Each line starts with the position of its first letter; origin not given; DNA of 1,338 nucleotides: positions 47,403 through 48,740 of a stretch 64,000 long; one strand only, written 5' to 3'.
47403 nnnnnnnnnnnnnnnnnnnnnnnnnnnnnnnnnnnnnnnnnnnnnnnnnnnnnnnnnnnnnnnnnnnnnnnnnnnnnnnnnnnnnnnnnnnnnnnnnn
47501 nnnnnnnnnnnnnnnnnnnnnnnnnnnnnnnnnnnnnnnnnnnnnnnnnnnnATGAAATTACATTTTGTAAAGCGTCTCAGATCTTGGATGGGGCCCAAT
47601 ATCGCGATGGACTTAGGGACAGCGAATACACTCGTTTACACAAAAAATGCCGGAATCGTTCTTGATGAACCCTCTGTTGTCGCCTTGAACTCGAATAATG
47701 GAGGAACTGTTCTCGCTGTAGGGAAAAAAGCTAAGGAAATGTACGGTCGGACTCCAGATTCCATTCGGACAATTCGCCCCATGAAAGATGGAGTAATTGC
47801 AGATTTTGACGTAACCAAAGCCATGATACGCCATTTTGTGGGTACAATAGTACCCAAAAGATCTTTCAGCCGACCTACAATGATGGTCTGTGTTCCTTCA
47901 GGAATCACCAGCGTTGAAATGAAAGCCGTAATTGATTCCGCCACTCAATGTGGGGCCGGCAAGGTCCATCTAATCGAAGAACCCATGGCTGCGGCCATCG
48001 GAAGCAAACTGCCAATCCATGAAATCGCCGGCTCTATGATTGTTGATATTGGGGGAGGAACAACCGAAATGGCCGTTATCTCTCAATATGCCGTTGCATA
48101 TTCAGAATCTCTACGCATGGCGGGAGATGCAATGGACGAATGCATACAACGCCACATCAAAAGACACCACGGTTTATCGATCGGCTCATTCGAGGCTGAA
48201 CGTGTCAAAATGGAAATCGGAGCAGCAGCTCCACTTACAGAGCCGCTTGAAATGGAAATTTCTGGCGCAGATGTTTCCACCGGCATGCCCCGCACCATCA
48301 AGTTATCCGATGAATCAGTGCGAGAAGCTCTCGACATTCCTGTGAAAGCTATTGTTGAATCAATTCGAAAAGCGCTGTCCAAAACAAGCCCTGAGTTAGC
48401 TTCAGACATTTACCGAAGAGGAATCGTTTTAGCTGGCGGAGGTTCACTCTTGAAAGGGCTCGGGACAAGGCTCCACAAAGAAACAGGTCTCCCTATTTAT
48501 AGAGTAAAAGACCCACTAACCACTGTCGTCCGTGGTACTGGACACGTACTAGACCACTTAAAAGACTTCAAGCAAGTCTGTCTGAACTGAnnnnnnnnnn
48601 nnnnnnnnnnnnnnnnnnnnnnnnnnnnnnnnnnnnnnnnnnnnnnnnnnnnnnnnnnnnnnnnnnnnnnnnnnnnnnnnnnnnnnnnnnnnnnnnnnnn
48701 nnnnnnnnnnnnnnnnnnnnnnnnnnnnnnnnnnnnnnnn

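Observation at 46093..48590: Sensor-type GAF-GAF-degenerate-GGDEF protein translationally coupled to a non-canonical MreB paralog, at the head of a low-GC island.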

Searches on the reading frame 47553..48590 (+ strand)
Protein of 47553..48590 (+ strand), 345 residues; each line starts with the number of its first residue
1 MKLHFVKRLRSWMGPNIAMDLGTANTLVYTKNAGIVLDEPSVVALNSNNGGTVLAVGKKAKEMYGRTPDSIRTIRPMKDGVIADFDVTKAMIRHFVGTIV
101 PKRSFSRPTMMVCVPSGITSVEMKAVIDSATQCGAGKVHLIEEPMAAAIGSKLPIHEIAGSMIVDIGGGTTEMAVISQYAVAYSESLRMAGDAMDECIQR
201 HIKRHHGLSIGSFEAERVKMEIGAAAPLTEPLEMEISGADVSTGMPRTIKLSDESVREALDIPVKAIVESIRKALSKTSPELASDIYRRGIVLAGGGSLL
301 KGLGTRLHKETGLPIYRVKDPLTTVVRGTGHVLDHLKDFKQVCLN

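Call 3: search_protein_families(library=pfam, proteins=[window:47553-48590:+], max_evalue=0.01)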
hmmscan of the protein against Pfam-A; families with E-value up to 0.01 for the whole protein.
window:47553-48590:+ (345 aa): 7 families
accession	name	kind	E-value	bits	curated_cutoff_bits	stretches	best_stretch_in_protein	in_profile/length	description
PF06723.19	MreB_Mbl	-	4.1e-129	430.5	27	1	16-340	3-326/327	MreB/Mbl protein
PF00022.25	Actin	-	5.1e-12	45.5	27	2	39-205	30-190/410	Actin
PF14450.12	FtsA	-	6.2e-10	40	31.8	1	163-321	2-112/127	Cell division protein FtsA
PF00012.26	HSP70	-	9.5e-05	21.2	20.6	1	111-297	137-336/599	Hsp70 protein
PF11104.14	PilM_2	-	0.0005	19.6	27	0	160-201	181-222/340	Type IV pilus assembly protein PilM;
PF02541.22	Ppx-GppA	-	0.001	19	27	1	161-189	114-142/285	Ppx/GppA phosphatase family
PF21522.3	MreB-like_C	-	0.0029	18.6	27.8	0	163-300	1-116/123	Archaeal actin homologue MreB-like, C-terminal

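Call 4: search_protein_families(library=ncbifam, proteins=[window:47553-48590:+], max_evalue=0.01)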
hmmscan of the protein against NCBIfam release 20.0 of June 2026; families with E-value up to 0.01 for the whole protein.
window:47553-48590:+ (345 aa): 17 families
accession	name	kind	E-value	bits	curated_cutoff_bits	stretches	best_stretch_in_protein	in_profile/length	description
NF010539.0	PRK13927.1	subfamily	3e-133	443.9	293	1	13-342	5-335/339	rod shape-determining protein MreB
TIGR00904.1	mreB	subfamily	9.4e-131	435.8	365.75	1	16-340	4-333/334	MreB/Mrl family cell shape determining protein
NF010540.1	PRK13929.1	exception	4e-107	358.1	515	1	15-341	5-332/334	rod-share determining protein MreBH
NF053558.1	BeeR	equivalog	1e-23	83.9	530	1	18-310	4-307/349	BeeR family actin-like protein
NF040964.1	MamK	subfamily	5.6e-22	78.2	400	1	17-328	3-314/335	MamK family actin-like protein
NF011660.0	PRK15080.1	equivalog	8.6e-14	51.4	182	1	75-188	62-170/277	ethanolamine utilization protein EutJ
TIGR01174.1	ftsA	equivalog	1.1e-13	51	175.85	1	123-309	160-336/371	cell division protein FtsA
TIGR02529.1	EutJ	subfamily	3.6e-13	49.5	152.1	1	76-194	30-143/239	ethanolamine utilization protein EutJ family protein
TIGR01991.1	HscA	equivalog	2.8e-08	32.7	708.55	1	109-297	132-323/600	Fe-S protein assembly chaperone HscA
NF003520.0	PRK05183.1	subfamily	1.4e-07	30.3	620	1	110-297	153-343/621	Fe-S protein assembly chaperone HscA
TIGR01175.1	pilM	subfamily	3.6e-06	26.2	133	1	152-328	179-322/348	type IV pilus assembly protein PilM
NF007009.0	PRK09472.1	equivalog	1.8e-05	24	409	1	124-304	169-345/420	cell division protein FtsA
NF008673.0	PRK11678.1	equivalog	7.8e-05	21.7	331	1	128-177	178-227/450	molecular chaperone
TIGR03706.1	exo_poly_only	exception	0.0013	18.1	307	1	143-189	110-155/300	exopolyphosphatase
NF009947.0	PRK13411.1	equivalog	0.0018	16.4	1002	1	111-203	137-235/662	molecular chaperone DnaK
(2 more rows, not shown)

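Call 7: find_encoding_contigs(protein=window:47553-48590:+, flank=10000, max_places=6)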
Protein window:47553-48590:+ (345 aa): 1 contig read that carries it; 1 place shown.
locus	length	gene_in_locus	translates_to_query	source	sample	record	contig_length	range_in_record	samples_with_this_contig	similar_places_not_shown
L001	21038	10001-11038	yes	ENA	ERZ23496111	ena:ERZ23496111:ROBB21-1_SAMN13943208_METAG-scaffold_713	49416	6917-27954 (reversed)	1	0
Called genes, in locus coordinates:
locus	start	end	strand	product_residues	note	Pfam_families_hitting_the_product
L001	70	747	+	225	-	PF03737:RraA-like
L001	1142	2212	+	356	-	PF25967:RND-MFP_C, PF25989:YknX_C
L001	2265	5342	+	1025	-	PF00873:ACR_tran, PF02355:SecD_SecF_C (faint)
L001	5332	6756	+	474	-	PF02321:OEP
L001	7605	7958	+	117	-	PF12973:Cupin_7 (weak), PF02311:AraC_binding, PF07883:Cupin_2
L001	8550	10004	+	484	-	PF13185:GAF_2, PF01590:GAF, PF13492:GAF_3 (weak), PF00990:GGDEF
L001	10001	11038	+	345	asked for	PF00022:Actin (faint), PF06723:MreB_Mbl, PF14450:FtsA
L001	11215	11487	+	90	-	-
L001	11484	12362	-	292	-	PF08501:Shikimate_dh_N, PF01488:Shikimate_DH (weak), PF18317:SDH_C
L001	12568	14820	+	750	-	PF01315:Ald_Xan_dh_C, PF02738:MoCoBD_1, PF20256:MoCoBD_2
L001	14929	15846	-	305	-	PF04542:Sigma70_r2, PF22029:PhyR_sigma2 (faint)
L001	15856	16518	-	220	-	PF01144:CoA_trans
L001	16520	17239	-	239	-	PF01144:CoA_trans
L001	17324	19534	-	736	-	PF00324:AA_permease, PF13520:AA_permease_2, PF13906:AA_permease_C (weak), PF00582:Usp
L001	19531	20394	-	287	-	PF00561:Abhydrolase_1, PF12146:Hydrolase_4 (weak), PF12697:Abhydrolase_6, PF03096:Ndr (weak)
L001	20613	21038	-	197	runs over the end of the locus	PF05995:CDO_I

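Call 15: find_homologous_proteins(query=window:47553-48590:+, max_evalue=1e-60)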
Query window:47553-48590:+ (345 aa): 7995 proteins with E <= 1e-60 among 8000 candidates; the best 120 are listed.
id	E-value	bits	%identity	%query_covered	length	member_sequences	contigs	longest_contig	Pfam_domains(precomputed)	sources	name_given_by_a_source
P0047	6.8e-222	754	100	100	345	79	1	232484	PF06723.20,PF14450.13,PF00022.26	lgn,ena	-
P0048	6.3e-212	721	95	100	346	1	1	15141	PF06723.20,PF14450.13,PF00022.26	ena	-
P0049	6.5e-212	721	96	100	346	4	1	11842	PF06723.20,PF14450.13,PF00022.26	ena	-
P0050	1.2e-211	720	95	100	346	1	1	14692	PF06723.20,PF14450.13,PF00022.26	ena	-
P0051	5.3e-203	691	96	97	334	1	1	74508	PF06723.20,PF14450.13,PF00022.26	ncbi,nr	ncbi:MAG: rod shape-determining protein [Nitrospinae bacterium]|nr:rod shape-determining protein [Ni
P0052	4.8e-196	669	88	100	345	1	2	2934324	PF00012.27,PF06723.20,PF14450.13,PF00022.26,PF11104.15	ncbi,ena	-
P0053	5.0e-192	655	87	100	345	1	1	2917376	PF06723.20,PF14450.13,PF00022.26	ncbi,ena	-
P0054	1.2e-189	648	86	100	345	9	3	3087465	PF06723.20,PF14450.13,PF00022.26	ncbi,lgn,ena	-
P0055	6.7e-178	609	79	99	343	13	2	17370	PF06723.20,PF14450.13,PF00022.26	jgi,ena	-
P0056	4.8e-175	600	79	99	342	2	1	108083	PF06723.20,PF14450.13,PF00022.26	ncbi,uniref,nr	ncbi:MAG: rod shape-determining protein [Candidatus Tectomicrobia bacterium]|uniref:Cell shape-deter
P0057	6.4e-175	599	77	99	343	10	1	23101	PF06723.20,PF14450.13,PF00022.26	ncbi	ncbi:MAG: rod shape-determining protein [Nitrospinota bacterium]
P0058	2.7e-173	594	78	100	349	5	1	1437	PF00012.27,PF06723.20,PF14450.13,PF00022.26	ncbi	-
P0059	3.8e-173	593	78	98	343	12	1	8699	PF06723.20,PF14450.13,PF00022.26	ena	-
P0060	3.6e-172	590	81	95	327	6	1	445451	PF06723.20,PF14450.13,PF00022.26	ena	-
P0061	9.6e-170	582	77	99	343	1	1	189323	PF00012.27,PF06723.20,PF14450.13,PF00022.26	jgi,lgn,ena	-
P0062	1.4e-169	582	75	99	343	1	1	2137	PF06723.20,PF14450.13,PF00022.26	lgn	-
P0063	2.9e-169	581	75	99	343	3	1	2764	PF06723.20,PF14450.13,PF00022.26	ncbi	-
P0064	6.8e-169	579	76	99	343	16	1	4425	PF06723.20,PF14450.13,PF00022.26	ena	-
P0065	3.5e-168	577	79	95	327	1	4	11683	PF06723.20,PF14450.13,PF00022.26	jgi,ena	-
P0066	8.2e-168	576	75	99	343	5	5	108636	PF06723.20,PF14450.13,PF00022.26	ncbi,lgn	-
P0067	1.4e-167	575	73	99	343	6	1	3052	PF06723.20,PF14450.13,PF00022.26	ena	-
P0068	4.5e-166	570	99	78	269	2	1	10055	PF00012.27,PF06723.20,PF14450.13,PF00022.26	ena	-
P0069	1.4e-163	562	72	99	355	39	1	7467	PF06723.20,PF14450.13,PF00022.26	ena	-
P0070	2.5e-163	561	71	99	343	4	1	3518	PF06723.20,PF14450.13,PF00022.26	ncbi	-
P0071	9.3e-160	549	72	99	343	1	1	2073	PF06723.20,PF14450.13,PF00022.26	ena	-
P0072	5.5e-159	547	73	98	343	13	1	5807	PF06723.20,PF14450.13,PF00022.26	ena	-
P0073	5.3e-142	491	65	98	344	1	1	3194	PF00012.27,PF06723.20,PF14450.13,PF00022.26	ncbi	-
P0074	1.5e-141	490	66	98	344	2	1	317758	PF06723.20,PF14450.13,PF00022.26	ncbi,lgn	-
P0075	2.3e-135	469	64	98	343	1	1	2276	PF06723.20,PF14450.13,PF00022.26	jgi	jgi:rod shape-determining protein MreB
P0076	1.2e-133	464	64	98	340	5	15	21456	PF00012.27,PF06723.20,PF14450.13,PF00022.26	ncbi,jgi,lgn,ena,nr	ncbi:MAG TPA: rod shape-determining protein [bacterium]|nr:rod shape-determining protein [bacterium]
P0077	1.4e-132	460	61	99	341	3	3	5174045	PF00012.27,PF06723.20,PF14450.13,PF00022.26,PF11104.15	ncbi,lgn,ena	-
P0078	2.5e-131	456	61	99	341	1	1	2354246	PF00012.27,PF06723.20,PF14450.13,PF00022.26,PF11104.15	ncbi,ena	-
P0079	1.1e-130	454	63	100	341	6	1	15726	PF00012.27,PF06723.20,PF14450.13,PF00022.26,PF11104.15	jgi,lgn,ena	jgi:rod shape-determining protein MreB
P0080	1.5e-130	453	60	100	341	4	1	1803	PF06723.20,PF14450.13,PF00022.26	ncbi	-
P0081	2.5e-130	453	62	98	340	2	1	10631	PF00012.27,PF06723.20,PF14450.13,PF00022.26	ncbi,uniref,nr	ncbi:MAG: rod shape-determining protein [Candidatus Tectomicrobia bacterium]|uniref:Cell shape-deter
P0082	3.6e-130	452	60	100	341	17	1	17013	PF06723.20,PF14450.13,PF00022.26,PF11104.15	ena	-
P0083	3.9e-130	452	60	99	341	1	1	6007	PF00012.27,PF06723.20,PF14450.13,PF00022.26,PF11104.15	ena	-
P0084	2.0e-128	446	60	100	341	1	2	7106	PF06723.20,PF14450.13,PF00022.26,PF11104.15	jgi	jgi:rod shape-determining protein MreB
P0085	3.2e-128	446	61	97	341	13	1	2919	PF06723.20,PF14450.13,PF00022.26,PF11104.15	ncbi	-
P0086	2.1e-127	443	60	99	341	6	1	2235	PF00012.27,PF06723.20,PF14450.13,PF00022.26,PF11104.15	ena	-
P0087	2.3e-127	443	59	99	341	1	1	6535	PF00012.27,PF06723.20,PF14450.13,PF00022.26,PF11104.15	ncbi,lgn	ncbi:MAG: rod shape-determining protein [Nitrospinota bacterium]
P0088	1.2e-126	441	60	98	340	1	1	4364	PF00012.27,PF06723.20,PF14450.13,PF00022.26,PF11104.15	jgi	-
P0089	7.5e-126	438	59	97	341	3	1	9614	PF00012.27,PF25216.1,PF06723.20,PF14450.13,PF00022.26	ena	-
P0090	1.4e-125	437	60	97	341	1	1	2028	PF00012.27,PF25216.1,PF06723.20,PF14450.13,PF00022.26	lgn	-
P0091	2.0e-125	437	59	97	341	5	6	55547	PF00012.27,PF25216.1,PF06723.20,PF14450.13,PF00022.26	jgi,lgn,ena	jgi:rod shape-determining protein MreB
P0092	4.1e-125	436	58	99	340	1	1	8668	PF00012.27,PF06723.20,PF14450.13,PF00022.26,PF11104.15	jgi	jgi:rod shape-determining protein MreB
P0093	5.8e-124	432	59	99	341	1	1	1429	PF00012.27,PF06723.20,PF14450.13,PF00022.26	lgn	-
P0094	6.3e-124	432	58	99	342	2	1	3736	PF00012.27,PF06723.20,PF14450.13,PF00022.26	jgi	jgi:rod shape-determining protein MreB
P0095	6.4e-123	428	59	98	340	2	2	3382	PF00012.27,PF06723.20,PF14450.13,PF00022.26,PF11104.15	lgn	-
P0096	7.2e-123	428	57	99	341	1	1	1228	PF00012.27,PF06723.20,PF14450.13,PF00022.26,PF11104.15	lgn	-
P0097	8.2e-123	428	60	97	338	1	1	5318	PF00012.27,PF06723.20,PF14450.13,PF00022.26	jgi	-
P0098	2.8e-122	426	58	99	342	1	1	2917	PF00012.27,PF06723.20,PF14450.13,PF00022.26,PF11104.15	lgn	-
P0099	3.3e-122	426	56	99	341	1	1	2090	PF00012.27,PF06723.20,PF14450.13,PF00022.26,PF11104.15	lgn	-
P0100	8.0e-122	425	59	96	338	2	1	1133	PF00012.27,PF06723.20,PF14450.13,PF00022.26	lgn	-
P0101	9.6e-122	424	61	95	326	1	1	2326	PF00012.27,PF06723.20,PF14450.13,PF00022.26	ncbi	-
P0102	1.1e-121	424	56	99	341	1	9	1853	PF00012.27,PF06723.20,PF14450.13,PF00022.26,PF11104.15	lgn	-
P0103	7.7e-121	422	57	98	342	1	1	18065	PF00012.27,PF06723.20,PF14450.13,PF00022.26,PF11104.15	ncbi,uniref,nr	ncbi:MAG: rod shape-determining protein [Candidatus Tectomicrobia bacterium]|uniref:Cell shape-deter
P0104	1.0e-120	421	58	96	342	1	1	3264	PF00012.27,PF06723.20,PF14450.13,PF00022.26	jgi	-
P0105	1.1e-120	421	57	99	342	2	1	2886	PF00012.27,PF06723.20,PF14450.13,PF00022.26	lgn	-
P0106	8.5e-120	418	60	95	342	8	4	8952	PF00012.27,PF06723.20,PF14450.13,PF00022.26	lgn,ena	-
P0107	9.0e-120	418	57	99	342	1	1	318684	PF00012.27,PF06723.20,PF14450.13,PF00022.26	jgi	jgi:rod shape-determining protein MreB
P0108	4.9e-119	416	55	99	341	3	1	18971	PF00012.27,PF06723.20,PF14450.13,PF00022.26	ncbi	-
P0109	5.8e-119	415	58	96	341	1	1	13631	PF00012.27,PF06723.20,PF14450.13,PF00022.26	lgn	-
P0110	6.3e-119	415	57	97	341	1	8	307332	PF00012.27,PF06723.20,PF14450.13,PF00022.26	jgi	jgi:rod shape-determining protein MreB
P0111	6.6e-119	415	58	97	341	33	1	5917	PF00012.27,PF06723.20,PF14450.13,PF00022.26,PF11104.15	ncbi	-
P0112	1.5e-118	414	59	98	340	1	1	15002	PF00012.27,PF06723.20,PF14450.13,PF00022.26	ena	-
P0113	4.2e-118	413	59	98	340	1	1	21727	PF00012.27,PF06723.20,PF14450.13,PF00022.26,PF11104.15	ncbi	-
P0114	4.3e-118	412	57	99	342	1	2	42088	PF00012.27,PF06723.20,PF14450.13,PF00022.26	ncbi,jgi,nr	ncbi:MAG: rod shape-determining protein [Deltaproteobacteria bacterium]|nr:rod shape-determining pro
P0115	4.4e-118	412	58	98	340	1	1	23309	PF00012.27,PF06723.20,PF14450.13,PF00022.26,PF11104.15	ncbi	-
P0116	6.6e-118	412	58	98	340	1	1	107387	PF00012.27,PF06723.20,PF14450.13,PF00022.26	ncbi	-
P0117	7.5e-118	412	57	98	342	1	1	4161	PF00012.27,PF06723.20,PF14450.13,PF00022.26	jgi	jgi:rod shape-determining protein MreB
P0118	8.1e-118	412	57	97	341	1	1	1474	PF00012.27,PF06723.20,PF14450.13,PF00022.26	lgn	-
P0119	8.1e-118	412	57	98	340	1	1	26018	PF00012.27,PF06723.20,PF14450.13,PF00022.26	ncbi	-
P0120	1.2e-117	411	58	97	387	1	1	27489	PF00012.27,PF06723.20,PF14450.13,PF00022.26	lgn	-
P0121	1.8e-117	410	56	97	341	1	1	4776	PF00012.27,PF06723.20,PF14450.13,PF00022.26,PF11104.15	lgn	-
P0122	2.0e-117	410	59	97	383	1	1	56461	PF00012.27,PF06723.20,PF14450.13,PF00022.26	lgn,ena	-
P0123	3.4e-117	410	58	97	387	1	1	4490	PF00012.27,PF06723.20,PF14450.13,PF00022.26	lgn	-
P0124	4.7e-117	409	55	99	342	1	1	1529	PF00012.27,PF25216.1,PF06723.20,PF14450.13,PF00022.26,PF11104.15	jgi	jgi:rod shape-determining protein MreB and related proteins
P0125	4.9e-117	409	58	98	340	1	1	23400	PF00012.27,PF06723.20,PF14450.13,PF00022.26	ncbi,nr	ncbi:rod shape-determining protein [Desulfovibrio sp. OttesenSCG-928-O18]|nr:rod shape-determining p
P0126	5.7e-117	409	57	98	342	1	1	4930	PF00012.27,PF06723.20,PF14450.13,PF00022.26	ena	-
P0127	6.7e-117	409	56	99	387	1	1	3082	PF00012.27,PF06723.20,PF14450.13,PF00022.26,PF11104.15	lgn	-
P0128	8.6e-117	408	55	99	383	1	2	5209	PF00012.27,PF25216.1,PF06723.20,PF14450.13,PF00022.26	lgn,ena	-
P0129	8.6e-117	408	58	98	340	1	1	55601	PF00012.27,PF06723.20,PF14450.13,PF00022.26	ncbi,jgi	-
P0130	1.0e-116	408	58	98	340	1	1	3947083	PF00012.27,PF06723.20,PF14450.13,PF00022.26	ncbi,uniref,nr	ncbi:rod shape-determining protein [Desulfovibrio mangrovi]|uniref:rod shape-determining protein n=1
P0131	1.1e-116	408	57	98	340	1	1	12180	PF00012.27,PF06723.20,PF14450.13,PF00022.26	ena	-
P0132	1.5e-116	407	56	98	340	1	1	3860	PF00012.27,PF06723.20,PF14450.13,PF00022.26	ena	-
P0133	1.6e-116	407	59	95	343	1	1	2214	PF00012.27,PF25216.1,PF06723.20,PF14450.13,PF00022.26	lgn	-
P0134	2.4e-116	407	58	98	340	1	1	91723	PF00012.27,PF06723.20,PF14450.13,PF00022.26,PF11104.15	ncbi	-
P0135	2.8e-116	407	57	97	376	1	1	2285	PF00012.27,PF06723.20,PF14450.13,PF00022.26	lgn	-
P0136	3.0e-116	406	55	97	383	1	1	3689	PF00012.27,PF06723.20,PF14450.13,PF00022.26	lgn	-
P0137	4.4e-116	406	55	97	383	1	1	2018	PF00012.27,PF25216.1,PF06723.20,PF14450.13,PF00022.26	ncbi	-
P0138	4.9e-116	406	59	97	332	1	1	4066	PF00012.27,PF06723.20,PF14450.13,PF00022.26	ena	-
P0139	6.4e-116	405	53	99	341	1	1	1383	PF00012.27,PF06723.20,PF14450.13,PF00022.26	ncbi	-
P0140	6.4e-116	405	57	98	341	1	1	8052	PF00012.27,PF06723.20,PF14450.13,PF00022.26,PF11104.15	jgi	jgi:rod shape-determining protein MreB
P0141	6.6e-116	405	53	99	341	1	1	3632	PF00012.27,PF06723.20,PF14450.13,PF00022.26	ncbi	-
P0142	7.3e-116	405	58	98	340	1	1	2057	PF00012.27,PF06723.20,PF14450.13,PF00022.26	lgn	-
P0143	7.4e-116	405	59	95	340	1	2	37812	PF00012.27,PF06723.20,PF14450.13,PF00022.26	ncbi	-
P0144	8.3e-116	405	58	98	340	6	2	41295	PF00012.27,PF06723.20,PF14450.13,PF00022.26,PF11104.15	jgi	-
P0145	1.1e-115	405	57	98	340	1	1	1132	PF00012.27,PF06723.20,PF14450.13,PF00022.26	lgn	-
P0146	1.1e-115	405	53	99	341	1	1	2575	PF00012.27,PF06723.20,PF14450.13,PF00022.26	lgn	-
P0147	1.2e-115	404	56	98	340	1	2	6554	PF00012.27,PF06723.20,PF14450.13,PF00022.26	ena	-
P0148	1.3e-115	404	57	99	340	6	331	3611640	PF00012.27,PF06723.20,PF14450.13,PF00022.26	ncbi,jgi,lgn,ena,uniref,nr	ncbi:rod shape-determining protein [Nitratidesulfovibrio vulgaris]|jgi:rod shape-determining protein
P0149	1.4e-115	404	57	97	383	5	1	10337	PF00012.27,PF06723.20,PF14450.13,PF00022.26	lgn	-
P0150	1.6e-115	404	53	99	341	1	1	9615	PF00012.27,PF06723.20,PF14450.13,PF00022.26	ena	-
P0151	1.6e-115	404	59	97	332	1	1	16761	PF00012.27,PF06723.20,PF14450.13,PF00022.26,PF11104.15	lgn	-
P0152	1.7e-115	404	58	97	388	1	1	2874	PF00012.27,PF06723.20,PF14450.13,PF00022.26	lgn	-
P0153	1.8e-115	404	58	98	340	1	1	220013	PF00012.27,PF06723.20,PF14450.13,PF00022.26,PF11104.15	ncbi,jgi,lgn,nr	ncbi:MAG: rod shape-determining protein [Deltaproteobacteria bacterium]|jgi:rod shape-determining pr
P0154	1.8e-115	404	56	98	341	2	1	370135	PF00012.27,PF06723.20,PF14450.13,PF00022.26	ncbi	-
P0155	1.9e-115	404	57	97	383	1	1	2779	PF00012.27,PF06723.20,PF14450.13,PF00022.26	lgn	-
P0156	1.9e-115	404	53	99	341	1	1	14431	PF00012.27,PF06723.20,PF14450.13,PF00022.26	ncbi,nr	ncbi:MAG: rod shape-determining protein [Nitrospinae bacterium]|nr:rod shape-determining protein [Ni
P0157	1.9e-115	404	59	98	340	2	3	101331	PF00012.27,PF06723.20,PF14450.13,PF00022.26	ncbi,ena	-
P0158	2.0e-115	404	57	98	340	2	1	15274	PF00012.27,PF06723.20,PF14450.13,PF00022.26,PF11104.15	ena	-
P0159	2.0e-115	404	57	98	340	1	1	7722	PF00012.27,PF06723.20,PF14450.13,PF00022.26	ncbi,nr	ncbi:rod shape-determining protein [Desulfovibrio sp. OttesenSCG-928-G11]|nr:rod shape-determining p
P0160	2.1e-115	404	53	99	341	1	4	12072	PF00012.27,PF06723.20,PF14450.13,PF00022.26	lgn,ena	-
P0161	2.1e-115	404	55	99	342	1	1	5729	PF00012.27,PF06723.20,PF14450.13,PF00022.26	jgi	jgi:rod shape-determining protein MreB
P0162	2.2e-115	404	59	97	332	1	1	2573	PF00012.27,PF06723.20,PF14450.13,PF00022.26,PF11104.15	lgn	-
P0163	2.2e-115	404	53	99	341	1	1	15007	PF00012.27,PF06723.20,PF14450.13,PF00022.26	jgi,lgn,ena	-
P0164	2.3e-115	404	57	98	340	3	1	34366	PF00012.27,PF06723.20,PF14450.13,PF00022.26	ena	-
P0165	2.7e-115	403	55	99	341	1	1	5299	PF00012.27,PF06723.20,PF14450.13,PF00022.26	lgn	-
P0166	2.7e-115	403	55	99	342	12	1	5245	PF00012.27,PF06723.20,PF14450.13,PF00022.26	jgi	-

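Call 16: find_encoding_contigs(protein=P0156, flank=8000, max_places=2)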
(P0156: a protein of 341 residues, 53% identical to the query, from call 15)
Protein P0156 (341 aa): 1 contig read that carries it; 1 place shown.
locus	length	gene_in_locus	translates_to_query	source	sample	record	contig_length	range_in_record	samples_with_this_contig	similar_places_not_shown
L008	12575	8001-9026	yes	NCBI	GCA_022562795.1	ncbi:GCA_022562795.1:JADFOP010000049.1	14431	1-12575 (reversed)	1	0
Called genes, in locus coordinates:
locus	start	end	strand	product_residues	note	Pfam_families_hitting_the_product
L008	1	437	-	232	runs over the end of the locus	PF05090:HTTM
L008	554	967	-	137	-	-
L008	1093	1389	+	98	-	-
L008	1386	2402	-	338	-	PF00288:GHMP_kinases_N, PF08544:GHMP_kinases_C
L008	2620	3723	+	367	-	PF00712:DNA_pol3_beta, PF02767:DNA_pol3_beta_2, PF02768:DNA_pol3_beta_3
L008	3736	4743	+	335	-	PF00092:VWA, PF13519:VWA_2 (weak)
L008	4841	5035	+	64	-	-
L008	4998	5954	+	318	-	-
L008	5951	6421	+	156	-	PF01451:LMWPc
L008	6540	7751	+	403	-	PF01590:GAF, PF13185:GAF_2, PF13492:GAF_3 (weak), PF01590:GAF, PF13185:GAF_2, PF13492:GAF_3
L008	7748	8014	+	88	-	-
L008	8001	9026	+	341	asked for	PF00022:Actin, PF06723:MreB_Mbl, PF00012:HSP70, PF14450:FtsA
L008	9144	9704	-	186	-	PF01227:GTP_cyclohydroI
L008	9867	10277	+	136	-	-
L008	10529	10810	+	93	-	PF04362:Iron_traffic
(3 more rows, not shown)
